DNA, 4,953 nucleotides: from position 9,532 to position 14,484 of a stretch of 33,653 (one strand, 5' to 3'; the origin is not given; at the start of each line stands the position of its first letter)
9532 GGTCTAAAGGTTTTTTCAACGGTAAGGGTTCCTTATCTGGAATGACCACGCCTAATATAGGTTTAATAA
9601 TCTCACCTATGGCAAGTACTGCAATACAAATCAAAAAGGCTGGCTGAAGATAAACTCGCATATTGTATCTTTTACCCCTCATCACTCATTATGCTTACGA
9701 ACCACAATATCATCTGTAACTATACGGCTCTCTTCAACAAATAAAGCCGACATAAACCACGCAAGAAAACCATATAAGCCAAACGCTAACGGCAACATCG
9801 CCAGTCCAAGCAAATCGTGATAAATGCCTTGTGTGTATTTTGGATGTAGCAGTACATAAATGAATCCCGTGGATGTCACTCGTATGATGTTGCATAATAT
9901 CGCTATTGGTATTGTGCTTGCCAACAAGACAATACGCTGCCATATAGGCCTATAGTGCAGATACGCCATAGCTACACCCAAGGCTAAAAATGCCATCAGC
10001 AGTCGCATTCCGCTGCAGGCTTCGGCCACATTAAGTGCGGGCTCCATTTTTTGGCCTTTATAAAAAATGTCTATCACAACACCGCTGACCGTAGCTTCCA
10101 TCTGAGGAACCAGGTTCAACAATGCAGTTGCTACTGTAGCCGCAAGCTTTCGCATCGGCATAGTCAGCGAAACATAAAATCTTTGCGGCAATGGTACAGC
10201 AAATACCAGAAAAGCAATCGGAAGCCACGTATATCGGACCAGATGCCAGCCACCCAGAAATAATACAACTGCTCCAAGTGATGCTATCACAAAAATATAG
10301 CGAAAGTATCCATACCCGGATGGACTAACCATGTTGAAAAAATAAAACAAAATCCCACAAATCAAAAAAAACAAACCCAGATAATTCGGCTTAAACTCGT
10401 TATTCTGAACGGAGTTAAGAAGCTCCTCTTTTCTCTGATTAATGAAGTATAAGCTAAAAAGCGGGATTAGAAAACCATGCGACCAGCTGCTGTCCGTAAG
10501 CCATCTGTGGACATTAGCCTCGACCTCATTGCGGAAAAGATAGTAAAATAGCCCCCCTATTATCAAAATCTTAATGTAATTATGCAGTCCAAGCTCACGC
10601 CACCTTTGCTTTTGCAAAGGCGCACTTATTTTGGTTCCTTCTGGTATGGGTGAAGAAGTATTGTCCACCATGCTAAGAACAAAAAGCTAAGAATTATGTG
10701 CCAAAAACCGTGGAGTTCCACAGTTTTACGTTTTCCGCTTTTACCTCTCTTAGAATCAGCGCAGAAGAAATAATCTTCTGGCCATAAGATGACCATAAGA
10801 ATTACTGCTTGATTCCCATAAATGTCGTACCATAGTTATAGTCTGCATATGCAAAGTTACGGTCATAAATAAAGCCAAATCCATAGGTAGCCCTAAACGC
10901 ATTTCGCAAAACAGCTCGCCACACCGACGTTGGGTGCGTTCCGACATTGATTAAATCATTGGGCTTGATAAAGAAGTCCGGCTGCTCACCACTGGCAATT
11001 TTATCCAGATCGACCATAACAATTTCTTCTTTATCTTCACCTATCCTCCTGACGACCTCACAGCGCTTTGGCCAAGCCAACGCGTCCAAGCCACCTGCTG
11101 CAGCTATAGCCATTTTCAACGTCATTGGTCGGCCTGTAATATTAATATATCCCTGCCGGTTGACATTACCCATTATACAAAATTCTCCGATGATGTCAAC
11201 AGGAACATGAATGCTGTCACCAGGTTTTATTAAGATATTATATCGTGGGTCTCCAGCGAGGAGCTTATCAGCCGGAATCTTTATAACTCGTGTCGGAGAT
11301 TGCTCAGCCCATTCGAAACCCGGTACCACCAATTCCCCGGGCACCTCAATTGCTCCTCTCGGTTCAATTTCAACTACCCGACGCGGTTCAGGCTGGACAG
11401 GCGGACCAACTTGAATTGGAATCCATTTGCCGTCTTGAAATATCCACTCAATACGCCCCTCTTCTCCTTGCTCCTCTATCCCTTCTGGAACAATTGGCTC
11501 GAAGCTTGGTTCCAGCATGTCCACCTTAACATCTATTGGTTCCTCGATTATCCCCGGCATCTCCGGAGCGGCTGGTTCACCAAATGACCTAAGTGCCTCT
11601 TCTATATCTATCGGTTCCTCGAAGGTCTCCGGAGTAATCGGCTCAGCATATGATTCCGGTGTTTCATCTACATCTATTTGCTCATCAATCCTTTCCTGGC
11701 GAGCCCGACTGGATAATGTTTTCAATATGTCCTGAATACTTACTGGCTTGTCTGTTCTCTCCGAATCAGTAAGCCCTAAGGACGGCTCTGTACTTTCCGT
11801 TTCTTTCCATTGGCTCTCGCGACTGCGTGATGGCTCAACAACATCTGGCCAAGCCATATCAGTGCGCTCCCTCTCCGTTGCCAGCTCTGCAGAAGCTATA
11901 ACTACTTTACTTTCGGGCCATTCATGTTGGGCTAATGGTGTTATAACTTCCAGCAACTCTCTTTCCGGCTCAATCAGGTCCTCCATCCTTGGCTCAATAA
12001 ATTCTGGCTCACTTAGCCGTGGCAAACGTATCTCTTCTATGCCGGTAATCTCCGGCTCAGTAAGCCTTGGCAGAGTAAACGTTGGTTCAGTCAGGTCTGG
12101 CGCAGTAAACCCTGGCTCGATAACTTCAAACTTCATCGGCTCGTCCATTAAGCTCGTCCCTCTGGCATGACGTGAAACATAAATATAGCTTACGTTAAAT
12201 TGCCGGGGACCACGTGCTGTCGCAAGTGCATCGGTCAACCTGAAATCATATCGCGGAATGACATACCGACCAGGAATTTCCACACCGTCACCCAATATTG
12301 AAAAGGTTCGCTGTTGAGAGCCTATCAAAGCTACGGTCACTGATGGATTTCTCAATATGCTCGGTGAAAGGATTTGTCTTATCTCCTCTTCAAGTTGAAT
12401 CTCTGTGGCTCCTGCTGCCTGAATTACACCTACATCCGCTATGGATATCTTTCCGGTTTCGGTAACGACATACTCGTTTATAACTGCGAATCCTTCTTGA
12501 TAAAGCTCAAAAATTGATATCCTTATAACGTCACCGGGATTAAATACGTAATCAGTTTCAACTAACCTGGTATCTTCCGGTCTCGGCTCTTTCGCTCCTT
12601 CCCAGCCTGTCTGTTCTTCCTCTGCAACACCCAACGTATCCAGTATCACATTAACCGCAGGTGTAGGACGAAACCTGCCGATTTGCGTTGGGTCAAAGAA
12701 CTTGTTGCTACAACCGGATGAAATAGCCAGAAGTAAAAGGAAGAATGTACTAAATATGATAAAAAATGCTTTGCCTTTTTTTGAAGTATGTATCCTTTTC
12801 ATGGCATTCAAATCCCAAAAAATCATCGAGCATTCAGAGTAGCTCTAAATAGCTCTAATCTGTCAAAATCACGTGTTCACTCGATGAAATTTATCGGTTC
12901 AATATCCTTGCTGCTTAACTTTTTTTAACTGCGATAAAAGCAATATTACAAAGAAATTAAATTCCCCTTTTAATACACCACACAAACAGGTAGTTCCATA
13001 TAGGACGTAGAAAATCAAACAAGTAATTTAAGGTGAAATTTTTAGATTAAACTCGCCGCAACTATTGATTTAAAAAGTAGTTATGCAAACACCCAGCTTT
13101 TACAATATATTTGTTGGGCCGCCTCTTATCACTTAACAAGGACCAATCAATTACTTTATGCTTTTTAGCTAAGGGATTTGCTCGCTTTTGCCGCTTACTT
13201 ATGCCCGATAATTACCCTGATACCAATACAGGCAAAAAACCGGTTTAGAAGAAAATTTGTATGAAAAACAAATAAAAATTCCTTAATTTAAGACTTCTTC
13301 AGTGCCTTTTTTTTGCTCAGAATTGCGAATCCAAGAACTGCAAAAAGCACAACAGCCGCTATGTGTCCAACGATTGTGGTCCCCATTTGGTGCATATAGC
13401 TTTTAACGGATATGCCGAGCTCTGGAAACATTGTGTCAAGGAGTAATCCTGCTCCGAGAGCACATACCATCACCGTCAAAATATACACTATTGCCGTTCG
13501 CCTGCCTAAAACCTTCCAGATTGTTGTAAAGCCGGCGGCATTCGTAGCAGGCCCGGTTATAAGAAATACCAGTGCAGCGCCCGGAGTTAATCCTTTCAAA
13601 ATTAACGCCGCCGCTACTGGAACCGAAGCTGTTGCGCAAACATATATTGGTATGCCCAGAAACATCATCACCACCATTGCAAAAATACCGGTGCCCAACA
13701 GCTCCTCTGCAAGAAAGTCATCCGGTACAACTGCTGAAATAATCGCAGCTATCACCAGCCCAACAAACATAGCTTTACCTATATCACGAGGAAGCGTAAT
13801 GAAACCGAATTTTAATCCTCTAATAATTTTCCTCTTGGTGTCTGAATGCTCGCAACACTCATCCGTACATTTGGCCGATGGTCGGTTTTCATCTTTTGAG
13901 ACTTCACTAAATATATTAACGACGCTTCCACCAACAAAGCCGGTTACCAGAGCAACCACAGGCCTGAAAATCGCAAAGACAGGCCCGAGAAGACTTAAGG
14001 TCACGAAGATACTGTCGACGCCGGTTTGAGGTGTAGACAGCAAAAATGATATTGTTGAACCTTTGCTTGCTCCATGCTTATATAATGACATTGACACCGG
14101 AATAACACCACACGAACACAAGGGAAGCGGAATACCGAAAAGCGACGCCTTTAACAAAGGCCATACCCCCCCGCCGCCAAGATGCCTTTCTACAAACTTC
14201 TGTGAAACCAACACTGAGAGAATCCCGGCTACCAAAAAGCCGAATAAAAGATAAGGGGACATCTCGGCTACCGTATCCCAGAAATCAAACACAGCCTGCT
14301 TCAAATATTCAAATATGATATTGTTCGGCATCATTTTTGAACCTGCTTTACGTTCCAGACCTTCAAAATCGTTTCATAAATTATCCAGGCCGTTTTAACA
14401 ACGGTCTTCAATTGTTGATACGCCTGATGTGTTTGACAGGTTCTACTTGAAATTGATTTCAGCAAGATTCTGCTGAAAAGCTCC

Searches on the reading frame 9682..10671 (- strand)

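Call 55: search_protein_families(library=pfam, proteins=[window:9682-10671:-], max_evalue=0.00001)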
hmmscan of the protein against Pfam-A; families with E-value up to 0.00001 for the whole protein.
window:9682-10671:- (329 aa): 1 family
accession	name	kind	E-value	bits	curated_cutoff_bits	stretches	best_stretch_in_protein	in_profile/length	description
PF09721.15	Exosortase_EpsH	-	4.1e-54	184.1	25.7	1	43-306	5-253/254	Transmembrane exosortase (Exosortase_EpsH)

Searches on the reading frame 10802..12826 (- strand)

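Call 55: search_protein_families(library=pfam, proteins=[window:10802-12826:-], max_evalue=0.00001)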
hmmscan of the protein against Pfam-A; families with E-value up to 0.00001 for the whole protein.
window:10802-12826:- (674 aa): 3 families
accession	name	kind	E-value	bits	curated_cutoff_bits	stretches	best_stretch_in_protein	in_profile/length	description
PF02563.21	Poly_export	-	2.2e-16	60.2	28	1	90-167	4-76/77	Polysaccharide biosynthesis/export protein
PF22461.2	SLBB_2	-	7.2e-15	55.3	27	1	549-628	3-79/79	SLBB domain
PF10531.15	SLBB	-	5.7e-08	32.9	27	0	549-596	2-47/55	SLBB domain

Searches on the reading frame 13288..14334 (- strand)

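Call 55: search_protein_families(library=pfam, proteins=[window:13288-14334:-], max_evalue=0.00001)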
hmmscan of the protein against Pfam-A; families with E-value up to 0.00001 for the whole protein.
window:13288-14334:- (348 aa): 1 family
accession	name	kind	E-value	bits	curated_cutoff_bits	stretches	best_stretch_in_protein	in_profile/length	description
PF03773.19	ArsP_1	-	3.8e-46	158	32.3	1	22-299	13-292/294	Predicted permease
